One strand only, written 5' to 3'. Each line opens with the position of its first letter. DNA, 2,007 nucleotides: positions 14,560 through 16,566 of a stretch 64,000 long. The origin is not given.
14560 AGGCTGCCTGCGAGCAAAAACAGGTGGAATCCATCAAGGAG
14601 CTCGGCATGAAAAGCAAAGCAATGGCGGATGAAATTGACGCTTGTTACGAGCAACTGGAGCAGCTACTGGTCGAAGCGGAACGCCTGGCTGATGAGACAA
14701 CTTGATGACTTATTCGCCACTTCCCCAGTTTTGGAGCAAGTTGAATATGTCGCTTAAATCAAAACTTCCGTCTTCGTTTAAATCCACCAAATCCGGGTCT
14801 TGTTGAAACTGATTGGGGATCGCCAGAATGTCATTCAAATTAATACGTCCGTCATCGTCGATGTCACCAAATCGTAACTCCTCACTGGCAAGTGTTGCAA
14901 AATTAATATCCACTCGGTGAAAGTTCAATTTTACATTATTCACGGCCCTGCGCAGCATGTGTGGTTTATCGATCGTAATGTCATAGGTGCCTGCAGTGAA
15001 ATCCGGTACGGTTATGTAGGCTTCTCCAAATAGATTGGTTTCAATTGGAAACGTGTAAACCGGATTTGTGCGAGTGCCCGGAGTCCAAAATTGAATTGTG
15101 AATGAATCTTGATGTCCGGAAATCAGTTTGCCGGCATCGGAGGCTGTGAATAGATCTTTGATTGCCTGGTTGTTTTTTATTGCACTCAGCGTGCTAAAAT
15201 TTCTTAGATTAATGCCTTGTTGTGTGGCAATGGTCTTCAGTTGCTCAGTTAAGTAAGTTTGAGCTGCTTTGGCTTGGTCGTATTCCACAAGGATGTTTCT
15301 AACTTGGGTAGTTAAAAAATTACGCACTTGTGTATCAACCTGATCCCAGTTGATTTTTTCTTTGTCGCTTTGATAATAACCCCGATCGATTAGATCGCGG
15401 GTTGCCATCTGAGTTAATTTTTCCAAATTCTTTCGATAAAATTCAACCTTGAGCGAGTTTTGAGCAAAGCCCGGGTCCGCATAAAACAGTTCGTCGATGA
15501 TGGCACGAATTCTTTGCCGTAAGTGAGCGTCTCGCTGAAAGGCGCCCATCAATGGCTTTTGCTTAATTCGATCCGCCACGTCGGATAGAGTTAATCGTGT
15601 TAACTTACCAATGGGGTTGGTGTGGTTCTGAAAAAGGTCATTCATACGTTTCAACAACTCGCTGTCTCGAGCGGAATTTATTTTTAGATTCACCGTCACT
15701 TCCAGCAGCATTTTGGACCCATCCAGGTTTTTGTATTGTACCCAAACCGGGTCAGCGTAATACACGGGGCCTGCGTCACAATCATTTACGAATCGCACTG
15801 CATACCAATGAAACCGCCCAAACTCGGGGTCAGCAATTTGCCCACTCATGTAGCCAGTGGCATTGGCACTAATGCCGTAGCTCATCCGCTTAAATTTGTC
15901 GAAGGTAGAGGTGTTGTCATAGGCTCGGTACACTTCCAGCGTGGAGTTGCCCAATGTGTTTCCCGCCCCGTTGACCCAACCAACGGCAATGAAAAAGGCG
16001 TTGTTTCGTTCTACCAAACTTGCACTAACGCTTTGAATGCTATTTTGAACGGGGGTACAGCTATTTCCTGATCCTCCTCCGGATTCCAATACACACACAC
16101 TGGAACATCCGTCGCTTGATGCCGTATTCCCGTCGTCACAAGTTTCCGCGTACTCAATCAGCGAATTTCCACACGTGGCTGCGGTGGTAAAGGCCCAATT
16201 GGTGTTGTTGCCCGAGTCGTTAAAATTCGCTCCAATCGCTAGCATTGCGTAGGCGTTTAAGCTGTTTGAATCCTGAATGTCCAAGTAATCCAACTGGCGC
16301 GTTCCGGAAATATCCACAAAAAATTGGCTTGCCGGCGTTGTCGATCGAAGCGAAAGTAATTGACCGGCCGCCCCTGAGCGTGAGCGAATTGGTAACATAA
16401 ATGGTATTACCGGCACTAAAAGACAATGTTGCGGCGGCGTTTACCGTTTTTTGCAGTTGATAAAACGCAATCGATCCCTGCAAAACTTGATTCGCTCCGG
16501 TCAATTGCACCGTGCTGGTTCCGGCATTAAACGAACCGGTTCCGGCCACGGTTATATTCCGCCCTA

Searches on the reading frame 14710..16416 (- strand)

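Call 46: search_protein_families(library=pfam, proteins=[window:14710-16416:-], max_evalue=0.0001)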
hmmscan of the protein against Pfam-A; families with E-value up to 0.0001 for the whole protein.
window:14710-16416:- (568 aa): 1 family
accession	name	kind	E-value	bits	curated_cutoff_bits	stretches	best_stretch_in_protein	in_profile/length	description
PF13948.11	DUF4215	-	2.9e-06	27.9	27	1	81-108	20-46/47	Domain of unknown function (DUF4215)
